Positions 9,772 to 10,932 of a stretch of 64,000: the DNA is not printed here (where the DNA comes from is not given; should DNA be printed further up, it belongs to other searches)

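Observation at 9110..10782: Two-gene operon: HipA-like kinase plus an unknown 286-aa partner, a candidate undescribed SOS-controlled toxin or defence module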

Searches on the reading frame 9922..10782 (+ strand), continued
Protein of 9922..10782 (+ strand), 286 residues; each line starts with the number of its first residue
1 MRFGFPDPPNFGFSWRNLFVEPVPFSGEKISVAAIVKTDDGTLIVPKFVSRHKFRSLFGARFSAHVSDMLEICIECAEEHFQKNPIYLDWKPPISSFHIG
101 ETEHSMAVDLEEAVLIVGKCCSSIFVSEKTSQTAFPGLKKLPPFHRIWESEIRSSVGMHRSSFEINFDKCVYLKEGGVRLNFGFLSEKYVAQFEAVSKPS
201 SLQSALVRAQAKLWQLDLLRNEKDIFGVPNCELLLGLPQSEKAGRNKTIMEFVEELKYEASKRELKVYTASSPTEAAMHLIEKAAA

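Call 54: find_encoding_contigs(protein=P0221, flank=4000, max_places=3)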
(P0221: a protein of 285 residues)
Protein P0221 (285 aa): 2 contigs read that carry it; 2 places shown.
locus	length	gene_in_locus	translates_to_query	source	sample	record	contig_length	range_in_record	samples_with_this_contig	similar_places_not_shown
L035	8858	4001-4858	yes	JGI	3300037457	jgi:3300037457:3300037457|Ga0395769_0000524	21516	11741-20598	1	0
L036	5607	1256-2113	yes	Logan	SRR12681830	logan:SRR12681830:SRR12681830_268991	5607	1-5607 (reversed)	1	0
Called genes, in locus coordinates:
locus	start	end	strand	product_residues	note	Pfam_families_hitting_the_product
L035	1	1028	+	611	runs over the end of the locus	PF13589:HATPase_c_3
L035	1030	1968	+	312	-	-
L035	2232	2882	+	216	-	PF02586:SRAP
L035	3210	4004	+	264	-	PF20613:HipA_2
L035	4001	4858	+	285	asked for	-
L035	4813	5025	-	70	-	-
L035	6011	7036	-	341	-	PF13481:AAA_25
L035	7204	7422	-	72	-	PF12728:HTH_17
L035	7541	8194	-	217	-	-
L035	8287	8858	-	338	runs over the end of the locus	PF22022:Phage_int_M, PF00589:Phage_integrase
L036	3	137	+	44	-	?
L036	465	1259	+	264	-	PF20613:HipA_2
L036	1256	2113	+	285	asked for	-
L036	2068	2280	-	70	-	-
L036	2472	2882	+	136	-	-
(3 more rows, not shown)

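Call 68: search_protein_families(library=padloc, alignment_id=A3, max_evalue=1)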
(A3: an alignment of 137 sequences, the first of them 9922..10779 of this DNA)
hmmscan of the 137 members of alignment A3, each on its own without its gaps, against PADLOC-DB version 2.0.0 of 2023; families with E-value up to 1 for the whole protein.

A. member 1, window:9922-10779:+ (286 aa): 0 families

B. families by the number of members that match (of 137 scanned): 11 families
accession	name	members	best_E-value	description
PDLC03491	REase_II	2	0.028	Type II restriction enzyme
PDLC04346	PDC-M03B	1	7.2e-05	-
PDLC00794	Cyclase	1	0.0061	oligonucleotide-cyclase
PDLC02408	Aga_SIR2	1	0.0062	Class II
PDLC02990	DarG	1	0.021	-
PDLC04861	PDC-S05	1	0.023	-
PDLC04985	PDC-S27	1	0.024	-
PDLC01439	typeIV_DinG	1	0.025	CAS-IV-A; associated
PDLC04883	PDC-S05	1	0.036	-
PDLC04884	PDC-S05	1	0.037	-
PDLC03647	REase_III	1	0.046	Type III restriction enzyme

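Call 82: search_dna_similar(query=window:9922-10779:+, collection=phages, mode=protein, max_evalue=0.001, max_rows=15)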
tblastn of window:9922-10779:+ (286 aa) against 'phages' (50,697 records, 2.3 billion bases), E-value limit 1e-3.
Records with a match: 2; places in all: 2; records where one place covers at least 80% of the query: 2.
Best place of each record, by identity: <60% 2.
By first word of the organism name: Alteromonas 1; Acinetobacter 1.
By host as written in the record: Alteromonas macleodii 1; Acinetobacter baumannii 1.
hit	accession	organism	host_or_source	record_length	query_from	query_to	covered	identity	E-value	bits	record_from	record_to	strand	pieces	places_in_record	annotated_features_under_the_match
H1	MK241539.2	Alteromonas phage P24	Alteromonas macleodii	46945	1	284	99%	21.5%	3e-7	57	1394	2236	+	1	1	hypothetical protein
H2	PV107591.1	Acinetobacter phage vB_AbaS_qsb1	Acinetobacter baumannii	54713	3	282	98%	21.4%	6e-6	53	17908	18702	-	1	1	hypothetical protein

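Call 83: search_dna_similar(query=window:9922-10779:+, collection=plasmids, mode=protein, max_evalue=0.001, max_rows=15)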
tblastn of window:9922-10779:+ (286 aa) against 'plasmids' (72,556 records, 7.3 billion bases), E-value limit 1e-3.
Records with a match: 4; places in all: 4; records where one place covers at least 80% of the query: 2.
Best place of each record, by identity: <60% 4.
By first word of the organism name: Pseudomonas 2; Marinobacter 1; Rahnella 1.
By predicted mobility (MOB-suite, as given by PLSDB): non-mobilizable 3; conjugative 1.
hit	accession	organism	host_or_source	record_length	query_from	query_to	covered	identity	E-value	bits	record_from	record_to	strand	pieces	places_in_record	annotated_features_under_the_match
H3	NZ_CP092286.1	Marinobacter sp. M3C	-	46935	5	286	99%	25.0%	5e-20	97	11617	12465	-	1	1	hypothetical protein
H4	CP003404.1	Rahnella aquatilis HX2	-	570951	6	282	97%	25.1%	3e-14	80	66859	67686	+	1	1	hypothetical protein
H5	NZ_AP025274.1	Pseudomonas alcaligenes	Homo sapiens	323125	5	125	42%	30.6%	2e-6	56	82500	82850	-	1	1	hypothetical protein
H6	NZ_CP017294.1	Pseudomonas aeruginosa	Homo sapiens,blood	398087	5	125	42%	29.8%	1e-7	60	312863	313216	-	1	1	hypothetical protein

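Call 84: get_annotated_region(hit=H1, flank=3000)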
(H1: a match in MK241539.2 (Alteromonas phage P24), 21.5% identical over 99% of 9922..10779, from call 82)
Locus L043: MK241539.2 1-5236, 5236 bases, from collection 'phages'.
description: Alteromonas phage P24, complete genome.
organism: Alteromonas phage P24 (NCBI taxid 2500137)
taxonomy: Viruses; Duplodnaviria; Heunggongvirae; Uroviricota; Caudoviricetes
host: Alteromonas macleodii; source: -; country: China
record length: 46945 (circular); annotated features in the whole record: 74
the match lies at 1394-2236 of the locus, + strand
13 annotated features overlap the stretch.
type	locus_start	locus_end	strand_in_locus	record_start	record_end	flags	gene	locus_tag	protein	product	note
CDS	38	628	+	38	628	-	-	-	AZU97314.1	helix-turn-helix domain containing protein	-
CDS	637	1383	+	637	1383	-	-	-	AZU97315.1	hypothetical protein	-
CDS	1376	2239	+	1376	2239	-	-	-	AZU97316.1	hypothetical protein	-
CDS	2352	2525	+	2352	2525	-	-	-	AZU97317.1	hypothetical protein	-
CDS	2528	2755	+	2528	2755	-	-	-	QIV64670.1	hypothetical protein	-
CDS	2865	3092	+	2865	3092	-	-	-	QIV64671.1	hypothetical protein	-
CDS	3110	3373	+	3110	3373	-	-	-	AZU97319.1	hypothetical protein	-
CDS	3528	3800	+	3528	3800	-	-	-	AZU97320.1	hypothetical protein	-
CDS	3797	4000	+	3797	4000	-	-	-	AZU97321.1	hypothetical protein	-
CDS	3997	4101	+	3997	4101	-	-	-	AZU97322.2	hypothetical protein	-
CDS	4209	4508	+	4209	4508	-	-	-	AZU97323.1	hypothetical protein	-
CDS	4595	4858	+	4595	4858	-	-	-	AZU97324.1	hypothetical protein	-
CDS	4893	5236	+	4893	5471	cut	-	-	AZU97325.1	hypothetical protein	-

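Call 85: get_annotated_region(hit=H2, flank=3000)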
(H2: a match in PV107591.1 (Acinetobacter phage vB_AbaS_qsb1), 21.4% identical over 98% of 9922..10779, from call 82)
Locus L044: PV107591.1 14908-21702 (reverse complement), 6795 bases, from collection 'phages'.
description: Acinetobacter phage vB_AbaS_qsb1, complete genome.
organism: Acinetobacter phage vB_AbaS_qsb1 (NCBI taxid 3369203)
taxonomy: Viruses
host: Acinetobacter baumannii; source: sewage; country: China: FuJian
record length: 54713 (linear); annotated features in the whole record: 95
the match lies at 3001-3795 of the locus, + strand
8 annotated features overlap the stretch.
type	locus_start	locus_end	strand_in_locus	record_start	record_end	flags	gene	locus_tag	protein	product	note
CDS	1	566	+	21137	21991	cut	-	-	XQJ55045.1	hypothetical protein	-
CDS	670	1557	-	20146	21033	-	-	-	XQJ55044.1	BRO family protein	DNA repair and modification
CDS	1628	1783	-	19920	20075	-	-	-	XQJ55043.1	Arc-like DNA binding domain protein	DNA repair and modification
CDS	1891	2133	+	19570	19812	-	-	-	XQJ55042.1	Arc-like DNA binding domain protein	DNA repair and modification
CDS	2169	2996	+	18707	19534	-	-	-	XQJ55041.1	hypothetical protein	-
CDS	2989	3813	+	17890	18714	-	-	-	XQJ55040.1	hypothetical protein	-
CDS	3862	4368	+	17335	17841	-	-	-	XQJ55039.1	hypothetical protein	-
CDS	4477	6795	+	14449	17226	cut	-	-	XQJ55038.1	tail length tape measure protein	structural protein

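Call 86: get_annotated_region(hit=H3, flank=3500)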
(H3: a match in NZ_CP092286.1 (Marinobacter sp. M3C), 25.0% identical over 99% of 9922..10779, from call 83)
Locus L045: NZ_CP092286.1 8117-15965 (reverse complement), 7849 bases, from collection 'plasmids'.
description: Marinobacter sp. M3C plasmid unnamed2, complete sequence
organism: Marinobacter sp. M3C (NCBI taxid 2917715)
taxonomy: Bacteria; Pseudomonadota; Gammaproteobacteria; Pseudomonadales; Marinobacteraceae; Marinobacter; Marinobacter sp. M3C
host: -; source: -; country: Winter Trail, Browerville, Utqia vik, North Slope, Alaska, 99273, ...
typing (MOB-suite, as given by PLSDB): non-mobilizable
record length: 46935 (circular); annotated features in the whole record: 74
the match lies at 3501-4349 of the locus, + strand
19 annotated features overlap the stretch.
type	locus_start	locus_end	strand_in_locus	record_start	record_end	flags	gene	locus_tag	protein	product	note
CDS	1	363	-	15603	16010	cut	-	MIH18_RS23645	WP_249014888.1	endodeoxyribonuclease RusA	-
CDS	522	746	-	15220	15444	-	-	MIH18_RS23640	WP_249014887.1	hypothetical protein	-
CDS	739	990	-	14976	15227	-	-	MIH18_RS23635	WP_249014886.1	DNA translocase FtsK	-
CDS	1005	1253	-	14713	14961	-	-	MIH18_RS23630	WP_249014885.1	hypothetical protein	-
CDS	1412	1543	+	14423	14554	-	-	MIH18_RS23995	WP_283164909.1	hypothetical protein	-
CDS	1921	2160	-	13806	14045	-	-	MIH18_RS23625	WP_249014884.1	YdaS family helix-turn-helix protein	-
CDS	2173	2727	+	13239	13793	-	-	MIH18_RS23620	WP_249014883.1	helix-turn-helix transcriptional regulator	-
CDS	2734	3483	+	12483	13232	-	-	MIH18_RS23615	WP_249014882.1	HipA family kinase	-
CDS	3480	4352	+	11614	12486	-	-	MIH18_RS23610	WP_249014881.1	hypothetical protein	-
CDS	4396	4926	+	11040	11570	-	-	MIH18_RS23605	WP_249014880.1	hypothetical protein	-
CDS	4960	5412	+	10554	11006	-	-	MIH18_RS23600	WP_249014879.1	hypothetical protein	-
CDS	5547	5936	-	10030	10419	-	-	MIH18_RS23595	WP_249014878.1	type II toxin-antitoxin system HicB family antitoxin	-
CDS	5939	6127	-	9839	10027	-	-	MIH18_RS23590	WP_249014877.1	type II toxin-antitoxin system HicA family toxin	-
CDS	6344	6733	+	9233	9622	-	-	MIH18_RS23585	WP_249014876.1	helix-turn-helix transcriptional regulator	GO:0006355 - regulation of DNA-templated transcription [Evidence IEA]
CDS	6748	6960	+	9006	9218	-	-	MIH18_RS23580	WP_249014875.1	hypothetical protein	-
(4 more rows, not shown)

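Call 87: search_protein_families(library=pfam, proteins=[L043:38-628:+, L043:637-1383:+, L043:1376-2239:+, L044:1891-2133:+, L044:2169-2996:+, L044:2989-3813:+, L045:2173-2727:+, L045:2734-3483:+, L045:3480-4352:+], max_evalue=0.01)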
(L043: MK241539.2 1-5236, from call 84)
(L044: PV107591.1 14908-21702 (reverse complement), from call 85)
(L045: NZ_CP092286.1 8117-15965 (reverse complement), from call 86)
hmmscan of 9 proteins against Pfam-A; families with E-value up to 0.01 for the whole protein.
L043:38-628:+ (196 aa): 5 families
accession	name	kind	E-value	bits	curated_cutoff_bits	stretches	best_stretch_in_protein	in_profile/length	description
PF13542.12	HTH_Tnp_ISL3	-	0.0011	18.8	27.4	0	25-49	24-47/51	Helix-turn-helix domain of transposase family ISL3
PF04218.19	CENP-B_N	-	0.0016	18.4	21.2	0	30-49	24-43/53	CENP-B N-terminal DNA-binding domain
PF15943.11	YdaS_toxin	-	0.0017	18.6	30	1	30-65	10-46/65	Bacterial toxin YdaS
PF07022.19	Phage_CI_repr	-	0.0032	18.2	22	1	30-78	14-62/65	Bacteriophage CI repressor helix-turn-helix domain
PF01381.28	HTH_3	-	0.0073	16.8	23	1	27-73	8-55/55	Helix-turn-helix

L043:637-1383:+ (248 aa): 2 families
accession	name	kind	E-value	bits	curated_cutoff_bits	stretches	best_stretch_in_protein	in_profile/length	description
PF00454.33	PI3_PI4_kinase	-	7.6e-05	23.2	27.1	1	108-155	131-179/241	Phosphatidylinositol 3- and 4-kinase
PF20613.4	HipA_2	-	0.0011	18.8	27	1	107-158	104-162/240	HipA-like kinase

L043:1376-2239:+ (287 aa): 0 families

L044:1891-2133:+ (80 aa): 3 families
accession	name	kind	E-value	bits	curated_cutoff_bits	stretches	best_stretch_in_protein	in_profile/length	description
PF03869.20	Arc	-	2.9e-11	43.5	20.4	1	2-45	1-44/50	Arc-like DNA binding domain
PF05534.18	HicB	-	0.0015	18.9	21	1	7-36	19-48/51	HicB family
PF05509.17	TraY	-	0.0081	16.7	21.3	0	14-45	7-38/49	TraY domain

L044:2169-2996:+ (275 aa): 2 families
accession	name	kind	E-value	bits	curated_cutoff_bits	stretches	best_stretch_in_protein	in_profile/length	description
PF20613.4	HipA_2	-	7e-08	32.5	27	1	43-172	24-162/240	HipA-like kinase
PF00454.33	PI3_PI4_kinase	-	0.0074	16.7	27.1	1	108-166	112-175/241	Phosphatidylinositol 3- and 4-kinase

L044:2989-3813:+ (274 aa): 0 families

L045:2173-2727:+ (184 aa): 1 family
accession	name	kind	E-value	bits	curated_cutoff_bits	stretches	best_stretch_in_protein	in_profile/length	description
PF01381.28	HTH_3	-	2.4e-05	24.7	23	1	39-91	4-55/55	Helix-turn-helix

L045:2734-3483:+ (249 aa): 1 family
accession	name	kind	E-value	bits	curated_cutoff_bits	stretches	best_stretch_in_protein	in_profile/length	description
PF20613.4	HipA_2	-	9.4e-11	41.9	27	1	40-157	26-156/240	HipA-like kinase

L045:3480-4352:+ (290 aa): 0 families

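Call 90: find_encoding_contigs(protein=P0031, flank=7000, max_places=2)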
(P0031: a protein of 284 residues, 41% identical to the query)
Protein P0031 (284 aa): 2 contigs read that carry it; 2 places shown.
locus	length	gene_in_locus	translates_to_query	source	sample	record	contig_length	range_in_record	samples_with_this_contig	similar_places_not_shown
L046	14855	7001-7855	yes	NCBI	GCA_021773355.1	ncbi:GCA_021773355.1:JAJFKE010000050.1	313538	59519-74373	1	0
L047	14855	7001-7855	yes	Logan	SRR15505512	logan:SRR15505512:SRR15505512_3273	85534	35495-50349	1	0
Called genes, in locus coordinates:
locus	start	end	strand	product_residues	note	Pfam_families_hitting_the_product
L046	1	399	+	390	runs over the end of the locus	PF00903:Glyoxalase, PF22677:Ble-like_N (faint), PF00903:Glyoxalase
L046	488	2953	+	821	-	PF07626:PSD3, PF07637:PSD5, PF07631:PSD4, PF07627:PSCyt3, PF07624:PSD2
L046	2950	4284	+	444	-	PF07586:HXXSHH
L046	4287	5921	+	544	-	PF12796:Ank_2, PF13637:Ank_4 (weak), PF00023:Ank (weak), PF13637:Ank_4, PF12796:Ank_2, PF13637:Ank_4 (weak), PF00023:Ank (weak), PF13857:Ank_5, +3 more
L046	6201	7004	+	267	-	PF20613:HipA_2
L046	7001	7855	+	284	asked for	-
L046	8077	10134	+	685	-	PF13360:PQQ_2 (weak), PF01011:PQQ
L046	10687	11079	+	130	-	PF04304:DUF454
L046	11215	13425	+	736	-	PF07715:Plug, PF00593:TonB_dep_Rec_b-barrel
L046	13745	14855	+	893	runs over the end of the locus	PF00456:Transketolase_N (weak), PF17831:PDH_E1_M, PF22613:Transketolase_C_1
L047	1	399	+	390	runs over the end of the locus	PF00903:Glyoxalase, PF22677:Ble-like_N (faint), PF00903:Glyoxalase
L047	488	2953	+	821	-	PF07626:PSD3, PF07637:PSD5, PF07631:PSD4, PF07627:PSCyt3, PF07624:PSD2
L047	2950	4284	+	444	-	PF07586:HXXSHH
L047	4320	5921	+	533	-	PF12796:Ank_2, PF13637:Ank_4 (weak), PF00023:Ank (weak), PF13637:Ank_4, PF12796:Ank_2, PF13637:Ank_4 (weak), PF00023:Ank (weak), PF13857:Ank_5, +4 more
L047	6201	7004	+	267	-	PF20613:HipA_2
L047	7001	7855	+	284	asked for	-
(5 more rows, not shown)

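Call 91: find_encoding_contigs(protein=P0054, flank=7000, max_places=2)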
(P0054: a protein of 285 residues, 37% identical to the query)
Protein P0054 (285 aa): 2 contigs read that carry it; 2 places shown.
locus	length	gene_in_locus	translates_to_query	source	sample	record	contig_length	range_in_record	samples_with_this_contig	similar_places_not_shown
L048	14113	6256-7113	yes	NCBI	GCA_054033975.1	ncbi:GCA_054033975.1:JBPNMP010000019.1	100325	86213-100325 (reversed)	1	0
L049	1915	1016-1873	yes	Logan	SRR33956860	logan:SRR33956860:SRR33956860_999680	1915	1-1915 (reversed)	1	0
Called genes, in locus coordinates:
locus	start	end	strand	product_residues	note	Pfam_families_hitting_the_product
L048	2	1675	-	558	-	?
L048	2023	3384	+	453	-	PF00696:AA_kinase, PF23209:IDM1_C (faint), PF00583:Acetyltransf_1, PF13508:Acetyltransf_7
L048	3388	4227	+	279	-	PF02749:QRPTase_N, PF01729:QRPTase_C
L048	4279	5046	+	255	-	PF01553:Acyltransferase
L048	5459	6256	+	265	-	PF20613:HipA_2 (weak)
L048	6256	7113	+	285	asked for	-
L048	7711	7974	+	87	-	-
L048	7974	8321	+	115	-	PF05016:ParE_toxin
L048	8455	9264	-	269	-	PF00950:ABC-3, PF01032:FecCD (weak)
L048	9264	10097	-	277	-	PF00005:ABC_tran, PF02463:SMC_N (faint), PF13304:AAA_21 (faint)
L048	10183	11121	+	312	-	PF01297:ZnuA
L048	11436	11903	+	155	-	PF01894:YjbQ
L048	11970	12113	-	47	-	PF00301:Rubredoxin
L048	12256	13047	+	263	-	PF08543:Phos_pyr_kin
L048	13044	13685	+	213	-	PF02581:TMP-TENI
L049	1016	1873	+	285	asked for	-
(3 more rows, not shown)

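Call 92: find_encoding_contigs(protein=P0018, flank=7000, max_places=2)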
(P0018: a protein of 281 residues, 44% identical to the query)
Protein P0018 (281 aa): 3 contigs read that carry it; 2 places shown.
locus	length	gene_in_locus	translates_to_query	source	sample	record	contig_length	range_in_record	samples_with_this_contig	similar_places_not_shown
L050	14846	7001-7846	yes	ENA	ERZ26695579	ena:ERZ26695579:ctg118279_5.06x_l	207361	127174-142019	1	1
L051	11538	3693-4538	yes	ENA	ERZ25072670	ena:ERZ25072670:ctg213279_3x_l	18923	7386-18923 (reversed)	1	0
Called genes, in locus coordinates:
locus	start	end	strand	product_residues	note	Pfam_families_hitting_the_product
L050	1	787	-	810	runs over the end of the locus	PF07715:Plug, PF00593:TonB_dep_Rec_b-barrel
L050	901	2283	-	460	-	PF01425:Amidase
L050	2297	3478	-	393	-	PF07690:MFS_1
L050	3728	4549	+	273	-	PF00135:COesterase, PF20434:BD-FAE, PF07859:Abhydrolase_3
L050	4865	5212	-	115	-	PF07798:CCDC90-like (faint)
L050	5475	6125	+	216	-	-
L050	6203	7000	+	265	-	PF20613:HipA_2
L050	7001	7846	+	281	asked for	-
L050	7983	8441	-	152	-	PF07798:CCDC90-like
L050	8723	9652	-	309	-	PF00565:SNase (weak), PF14716:HHH_8 (faint), PF00633:HHH (weak), PF06514:PsbU (weak), PF12836:HHH_3, PF14520:HHH_5 (weak)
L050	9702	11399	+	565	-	PF13489:Methyltransf_23, PF08241:Methyltransf_11, PF08242:Methyltransf_12, PF13649:Methyltransf_25, PF13395:HNH_4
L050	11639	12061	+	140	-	-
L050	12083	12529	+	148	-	PF00903:Glyoxalase, PF13669:Glyoxalase_4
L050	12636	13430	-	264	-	PF00106:adh_short, PF08659:KR, PF13561:adh_short_C2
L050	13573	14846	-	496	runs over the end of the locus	PF00883:Peptidase_M17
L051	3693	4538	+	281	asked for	-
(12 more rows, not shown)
